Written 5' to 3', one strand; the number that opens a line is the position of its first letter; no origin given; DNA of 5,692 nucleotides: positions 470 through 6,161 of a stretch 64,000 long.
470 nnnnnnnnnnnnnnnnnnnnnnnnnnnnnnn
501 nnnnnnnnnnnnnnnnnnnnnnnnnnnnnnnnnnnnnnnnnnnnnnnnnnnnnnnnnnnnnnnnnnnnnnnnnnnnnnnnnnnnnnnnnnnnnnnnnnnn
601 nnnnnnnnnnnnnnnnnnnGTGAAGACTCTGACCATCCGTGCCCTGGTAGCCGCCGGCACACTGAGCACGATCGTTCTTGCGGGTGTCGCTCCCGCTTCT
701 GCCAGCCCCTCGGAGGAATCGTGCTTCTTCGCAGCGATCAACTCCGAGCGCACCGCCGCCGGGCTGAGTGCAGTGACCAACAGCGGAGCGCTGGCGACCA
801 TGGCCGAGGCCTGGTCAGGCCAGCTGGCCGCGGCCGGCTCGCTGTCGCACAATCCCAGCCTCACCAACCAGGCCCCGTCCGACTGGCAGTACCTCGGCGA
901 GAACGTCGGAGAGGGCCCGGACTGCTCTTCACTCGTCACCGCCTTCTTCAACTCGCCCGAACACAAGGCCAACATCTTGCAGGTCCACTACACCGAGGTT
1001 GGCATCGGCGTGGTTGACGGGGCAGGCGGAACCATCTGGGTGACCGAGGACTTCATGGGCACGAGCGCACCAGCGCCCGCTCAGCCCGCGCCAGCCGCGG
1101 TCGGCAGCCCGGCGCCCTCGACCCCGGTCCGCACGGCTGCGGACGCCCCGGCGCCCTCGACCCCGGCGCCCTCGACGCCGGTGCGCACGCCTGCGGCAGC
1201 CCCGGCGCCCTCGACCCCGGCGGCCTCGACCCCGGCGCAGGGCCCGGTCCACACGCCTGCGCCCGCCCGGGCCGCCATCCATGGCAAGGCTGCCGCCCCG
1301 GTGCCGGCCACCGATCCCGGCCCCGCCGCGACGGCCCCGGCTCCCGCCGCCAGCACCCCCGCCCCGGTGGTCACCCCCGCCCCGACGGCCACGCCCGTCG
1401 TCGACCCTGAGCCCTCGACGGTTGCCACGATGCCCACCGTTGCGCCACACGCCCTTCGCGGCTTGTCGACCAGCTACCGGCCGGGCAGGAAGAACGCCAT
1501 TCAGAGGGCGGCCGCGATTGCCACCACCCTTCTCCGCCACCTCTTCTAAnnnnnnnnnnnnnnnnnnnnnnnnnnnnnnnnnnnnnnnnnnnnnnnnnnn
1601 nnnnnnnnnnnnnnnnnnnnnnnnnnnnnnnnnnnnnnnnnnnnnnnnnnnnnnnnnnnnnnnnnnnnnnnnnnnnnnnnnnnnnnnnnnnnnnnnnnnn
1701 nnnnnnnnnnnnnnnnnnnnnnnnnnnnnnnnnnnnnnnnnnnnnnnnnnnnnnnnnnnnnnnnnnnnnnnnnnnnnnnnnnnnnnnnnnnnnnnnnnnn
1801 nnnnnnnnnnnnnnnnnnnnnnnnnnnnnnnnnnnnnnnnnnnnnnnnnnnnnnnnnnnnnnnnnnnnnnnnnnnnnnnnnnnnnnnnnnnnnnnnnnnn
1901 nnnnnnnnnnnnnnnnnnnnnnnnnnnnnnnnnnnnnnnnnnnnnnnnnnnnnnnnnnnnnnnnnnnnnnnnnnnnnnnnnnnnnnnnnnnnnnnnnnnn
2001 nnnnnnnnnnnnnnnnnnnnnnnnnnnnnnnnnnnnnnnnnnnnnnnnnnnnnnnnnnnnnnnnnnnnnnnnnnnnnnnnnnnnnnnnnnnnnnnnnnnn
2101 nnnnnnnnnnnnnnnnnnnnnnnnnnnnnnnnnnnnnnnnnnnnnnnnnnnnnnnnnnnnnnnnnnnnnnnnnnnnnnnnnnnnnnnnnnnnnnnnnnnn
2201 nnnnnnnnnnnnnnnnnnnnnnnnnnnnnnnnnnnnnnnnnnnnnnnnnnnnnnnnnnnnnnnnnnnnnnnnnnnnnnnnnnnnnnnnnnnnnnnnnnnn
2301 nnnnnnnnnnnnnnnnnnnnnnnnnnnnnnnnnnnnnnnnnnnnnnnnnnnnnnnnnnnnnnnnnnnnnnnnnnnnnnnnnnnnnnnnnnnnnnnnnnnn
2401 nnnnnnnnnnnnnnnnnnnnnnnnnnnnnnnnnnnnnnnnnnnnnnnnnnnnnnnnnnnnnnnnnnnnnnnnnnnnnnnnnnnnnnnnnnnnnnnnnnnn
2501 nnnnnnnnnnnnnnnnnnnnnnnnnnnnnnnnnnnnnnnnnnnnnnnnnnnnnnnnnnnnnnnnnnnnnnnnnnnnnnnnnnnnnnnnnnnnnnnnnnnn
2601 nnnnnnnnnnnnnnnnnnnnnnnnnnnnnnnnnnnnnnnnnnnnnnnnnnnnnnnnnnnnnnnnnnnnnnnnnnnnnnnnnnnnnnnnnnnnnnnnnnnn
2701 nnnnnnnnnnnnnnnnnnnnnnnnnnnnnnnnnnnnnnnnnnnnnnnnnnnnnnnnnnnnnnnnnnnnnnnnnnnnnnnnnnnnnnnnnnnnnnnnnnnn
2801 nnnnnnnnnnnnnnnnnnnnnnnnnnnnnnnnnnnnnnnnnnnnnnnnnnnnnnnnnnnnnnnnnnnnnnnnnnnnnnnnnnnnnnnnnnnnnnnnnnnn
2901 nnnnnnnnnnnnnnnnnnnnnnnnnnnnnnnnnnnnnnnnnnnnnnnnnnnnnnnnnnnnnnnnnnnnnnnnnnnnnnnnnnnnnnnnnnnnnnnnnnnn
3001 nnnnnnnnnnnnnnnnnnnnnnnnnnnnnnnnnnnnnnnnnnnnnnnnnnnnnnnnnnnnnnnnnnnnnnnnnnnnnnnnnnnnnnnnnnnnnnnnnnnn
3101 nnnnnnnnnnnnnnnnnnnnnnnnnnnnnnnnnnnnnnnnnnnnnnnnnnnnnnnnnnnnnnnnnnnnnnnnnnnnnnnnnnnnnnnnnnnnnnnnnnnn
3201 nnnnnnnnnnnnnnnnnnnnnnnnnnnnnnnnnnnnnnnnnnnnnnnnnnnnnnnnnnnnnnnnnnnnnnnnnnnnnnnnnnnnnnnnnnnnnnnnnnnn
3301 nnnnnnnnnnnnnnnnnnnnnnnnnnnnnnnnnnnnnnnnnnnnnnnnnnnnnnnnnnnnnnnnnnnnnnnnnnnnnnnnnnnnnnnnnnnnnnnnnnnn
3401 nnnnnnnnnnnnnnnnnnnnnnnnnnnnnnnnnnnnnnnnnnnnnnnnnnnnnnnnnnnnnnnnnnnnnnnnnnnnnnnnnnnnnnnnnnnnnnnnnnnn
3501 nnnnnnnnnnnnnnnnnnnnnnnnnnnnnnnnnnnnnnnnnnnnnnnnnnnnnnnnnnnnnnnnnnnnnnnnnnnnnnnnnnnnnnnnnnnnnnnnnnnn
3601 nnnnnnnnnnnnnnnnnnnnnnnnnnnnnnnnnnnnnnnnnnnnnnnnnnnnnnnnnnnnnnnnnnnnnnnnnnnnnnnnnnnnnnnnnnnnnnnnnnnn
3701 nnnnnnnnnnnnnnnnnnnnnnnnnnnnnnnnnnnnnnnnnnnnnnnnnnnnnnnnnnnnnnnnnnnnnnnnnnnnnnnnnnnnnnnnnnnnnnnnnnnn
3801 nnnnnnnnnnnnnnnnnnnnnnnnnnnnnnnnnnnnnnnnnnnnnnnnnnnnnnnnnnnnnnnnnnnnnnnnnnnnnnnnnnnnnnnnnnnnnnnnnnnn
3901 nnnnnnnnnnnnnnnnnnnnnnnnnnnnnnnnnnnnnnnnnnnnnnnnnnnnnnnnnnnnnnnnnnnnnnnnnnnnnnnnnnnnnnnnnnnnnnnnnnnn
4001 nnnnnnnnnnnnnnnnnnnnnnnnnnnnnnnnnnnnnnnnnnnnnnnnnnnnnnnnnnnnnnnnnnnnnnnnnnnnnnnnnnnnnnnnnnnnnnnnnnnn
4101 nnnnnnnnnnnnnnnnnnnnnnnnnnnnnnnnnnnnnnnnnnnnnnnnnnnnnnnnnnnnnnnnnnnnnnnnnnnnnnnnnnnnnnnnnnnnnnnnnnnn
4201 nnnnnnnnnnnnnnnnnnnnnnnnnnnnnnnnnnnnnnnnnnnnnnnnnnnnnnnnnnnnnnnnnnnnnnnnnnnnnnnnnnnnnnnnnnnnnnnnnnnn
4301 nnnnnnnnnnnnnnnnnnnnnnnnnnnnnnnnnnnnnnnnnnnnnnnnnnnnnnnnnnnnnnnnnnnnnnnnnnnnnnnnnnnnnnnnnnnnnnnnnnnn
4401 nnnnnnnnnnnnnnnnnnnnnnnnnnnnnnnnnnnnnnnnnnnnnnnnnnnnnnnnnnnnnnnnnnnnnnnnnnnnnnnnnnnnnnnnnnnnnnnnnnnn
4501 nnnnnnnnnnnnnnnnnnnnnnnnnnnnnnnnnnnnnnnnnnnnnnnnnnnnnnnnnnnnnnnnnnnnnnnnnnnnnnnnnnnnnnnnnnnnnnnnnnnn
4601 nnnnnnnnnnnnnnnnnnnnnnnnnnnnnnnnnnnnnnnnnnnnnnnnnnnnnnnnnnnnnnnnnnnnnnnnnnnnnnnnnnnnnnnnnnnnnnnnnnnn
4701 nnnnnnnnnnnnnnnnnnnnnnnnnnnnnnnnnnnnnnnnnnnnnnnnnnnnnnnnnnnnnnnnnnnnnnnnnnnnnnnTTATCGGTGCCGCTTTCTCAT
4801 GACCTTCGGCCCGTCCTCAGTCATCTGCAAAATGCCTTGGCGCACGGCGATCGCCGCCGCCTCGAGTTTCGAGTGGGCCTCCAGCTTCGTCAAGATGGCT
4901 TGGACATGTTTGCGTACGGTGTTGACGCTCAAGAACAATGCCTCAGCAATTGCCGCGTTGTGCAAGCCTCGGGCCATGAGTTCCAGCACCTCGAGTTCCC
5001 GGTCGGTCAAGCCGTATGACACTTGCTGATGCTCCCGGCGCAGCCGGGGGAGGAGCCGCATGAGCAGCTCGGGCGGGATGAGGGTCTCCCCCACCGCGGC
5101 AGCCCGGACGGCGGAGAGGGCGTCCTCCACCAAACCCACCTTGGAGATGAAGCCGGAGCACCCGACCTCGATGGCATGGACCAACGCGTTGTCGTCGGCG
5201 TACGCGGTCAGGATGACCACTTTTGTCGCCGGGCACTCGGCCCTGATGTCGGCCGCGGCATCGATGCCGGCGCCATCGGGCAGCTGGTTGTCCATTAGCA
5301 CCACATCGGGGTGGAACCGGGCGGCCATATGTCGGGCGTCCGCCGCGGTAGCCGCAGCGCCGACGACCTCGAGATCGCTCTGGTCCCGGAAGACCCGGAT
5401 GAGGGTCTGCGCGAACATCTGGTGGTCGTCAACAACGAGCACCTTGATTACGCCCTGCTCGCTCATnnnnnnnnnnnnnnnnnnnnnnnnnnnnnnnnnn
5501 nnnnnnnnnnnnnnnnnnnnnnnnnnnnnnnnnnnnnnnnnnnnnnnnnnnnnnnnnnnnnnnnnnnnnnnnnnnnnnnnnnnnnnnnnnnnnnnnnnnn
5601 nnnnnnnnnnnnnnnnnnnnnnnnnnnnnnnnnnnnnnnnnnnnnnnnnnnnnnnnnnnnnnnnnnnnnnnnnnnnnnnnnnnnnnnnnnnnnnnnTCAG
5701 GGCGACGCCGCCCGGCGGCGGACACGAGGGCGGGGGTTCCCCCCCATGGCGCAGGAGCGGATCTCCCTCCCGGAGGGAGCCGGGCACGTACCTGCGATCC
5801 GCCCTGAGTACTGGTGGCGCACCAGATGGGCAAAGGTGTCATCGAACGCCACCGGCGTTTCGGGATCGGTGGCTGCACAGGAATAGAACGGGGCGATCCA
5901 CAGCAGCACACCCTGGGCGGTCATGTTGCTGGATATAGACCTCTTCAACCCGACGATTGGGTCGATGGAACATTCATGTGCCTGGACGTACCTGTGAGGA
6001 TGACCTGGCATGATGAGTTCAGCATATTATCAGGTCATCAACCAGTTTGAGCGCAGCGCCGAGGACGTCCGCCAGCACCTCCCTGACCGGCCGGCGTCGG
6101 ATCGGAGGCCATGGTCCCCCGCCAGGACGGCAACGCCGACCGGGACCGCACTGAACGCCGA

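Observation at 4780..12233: Candidate novel multi-step phosphorelay wired to a c-di-GMP phosphodiesterase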

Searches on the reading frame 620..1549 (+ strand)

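Call 26: search_protein_families(library=pfam, proteins=[window:620-1549:+], max_evalue=0.01)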
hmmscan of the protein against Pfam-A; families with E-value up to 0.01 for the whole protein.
window:620-1549:+ (309 aa): 1 family
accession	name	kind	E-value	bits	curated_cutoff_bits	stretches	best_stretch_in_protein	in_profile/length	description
PF00188.32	CAP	-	6.6e-13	50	21.1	1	38-141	2-114/117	Cysteine-rich secretory protein family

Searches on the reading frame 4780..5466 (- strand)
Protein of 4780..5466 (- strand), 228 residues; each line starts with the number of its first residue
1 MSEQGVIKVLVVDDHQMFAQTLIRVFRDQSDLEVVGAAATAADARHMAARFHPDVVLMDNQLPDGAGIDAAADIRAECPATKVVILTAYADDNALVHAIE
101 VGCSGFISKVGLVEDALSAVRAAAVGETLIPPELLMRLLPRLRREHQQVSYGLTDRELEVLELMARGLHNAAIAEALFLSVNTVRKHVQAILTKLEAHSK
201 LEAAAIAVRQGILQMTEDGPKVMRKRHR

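Call 4: search_protein_families(library=pfam, proteins=[window:4780-5466:-], max_evalue=0.01)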
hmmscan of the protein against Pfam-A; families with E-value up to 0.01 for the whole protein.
window:4780-5466:- (228 aa): 4 families
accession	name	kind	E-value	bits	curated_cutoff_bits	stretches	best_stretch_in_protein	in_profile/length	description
PF00072.30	Response_reg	-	6.3e-23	81.5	30.2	1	9-110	1-100/111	Response regulator receiver domain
PF00196.25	GerE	-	1.8e-17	63.1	23.5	1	153-207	3-57/57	Bacterial regulatory proteins, luxR family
PF13384.12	HTH_23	-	0.00041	20.5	24.6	1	156-190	6-40/50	Homeodomain-like domain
PF13412.12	HTH_24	-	0.0062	16.5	21.9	0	158-189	6-39/48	Winged helix-turn-helix DNA-binding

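Call 36: search_solved_structures(query=window:4780-5466:-, max_evalue=1e-12, show_alignments=0)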
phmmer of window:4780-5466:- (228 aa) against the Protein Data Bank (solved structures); distinct sequences matched with E-value up to 1e-12: 17.
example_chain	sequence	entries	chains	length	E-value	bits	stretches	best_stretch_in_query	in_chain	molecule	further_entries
7ve6_A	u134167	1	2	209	2.1e-37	132.1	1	7-214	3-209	Response regulator protein VraR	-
4gvp_A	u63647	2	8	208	2.4e-37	131.9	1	7-214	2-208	Response regulator protein vraR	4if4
5hev_A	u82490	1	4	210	4.4e-37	131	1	7-213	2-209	Response regulator protein VraR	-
3c3w_A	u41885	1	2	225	4.1e-32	114.8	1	7-222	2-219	TWO COMPONENT TRANSCRIPTIONAL REGULATORY PROTEIN DEVR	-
4ldz_A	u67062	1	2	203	4.2e-27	98.5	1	6-207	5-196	Transcriptional regulatory protein DesR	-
1a04_A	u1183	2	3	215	1.1e-23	87.3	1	6-206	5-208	NITRATE/NITRITE RESPONSE REGULATOR PROTEIN NARL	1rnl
4zmr_A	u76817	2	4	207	1.2e-22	84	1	7-211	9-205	Response regulator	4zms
4hye_A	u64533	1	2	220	1.8e-22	83.4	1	7-211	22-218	Response regulator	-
4yn8_A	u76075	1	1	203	2.6e-18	69.8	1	5-210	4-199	Response regulator ChrA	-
5f64_A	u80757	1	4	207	3.2e-17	66.2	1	7-209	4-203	Positive transcription regulator EvgA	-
8zwn_A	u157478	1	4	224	3.8e-17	66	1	8-209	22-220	DNA-binding transcriptional activator EvgA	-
4le0_A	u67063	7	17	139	2.3e-16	63.4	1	6-138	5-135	Transcriptional regulatory protein DesR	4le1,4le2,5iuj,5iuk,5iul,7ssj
7ssi_C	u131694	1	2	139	4.5e-16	62.5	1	6-138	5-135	Transcriptional regulatory protein DesR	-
6ekg_Y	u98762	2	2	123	4.1e-14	56.1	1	5-109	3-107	Chemotaxis protein CheY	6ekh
7od9_B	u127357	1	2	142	4.4e-14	56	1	5-109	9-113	Response regulator receiver protein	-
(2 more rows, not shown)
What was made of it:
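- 4780..5466 (-): NarL/LuxR-type response regulator (REC with Asp59, plus GerE HTH), a probable second output of the kinase. It lies 970 nt downstream of the EAL gene on the same strand. Best solved matches are VraR, DevR, DesR and NarL (call 36).
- On Roc-type branched system (sensor -> HTH regulator + REC-EAL): REC plus GerE at 4780-5466 (calls 4, 36).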

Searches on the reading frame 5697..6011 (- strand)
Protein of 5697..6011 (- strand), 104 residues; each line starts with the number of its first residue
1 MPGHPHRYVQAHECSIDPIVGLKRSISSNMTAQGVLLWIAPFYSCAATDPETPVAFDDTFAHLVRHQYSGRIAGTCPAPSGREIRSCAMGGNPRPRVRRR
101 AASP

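Call 26: search_protein_families(library=pfam, proteins=[window:5697-6011:-], max_evalue=0.01)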
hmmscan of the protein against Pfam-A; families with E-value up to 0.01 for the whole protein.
window:5697-6011:- (104 aa): 0 families
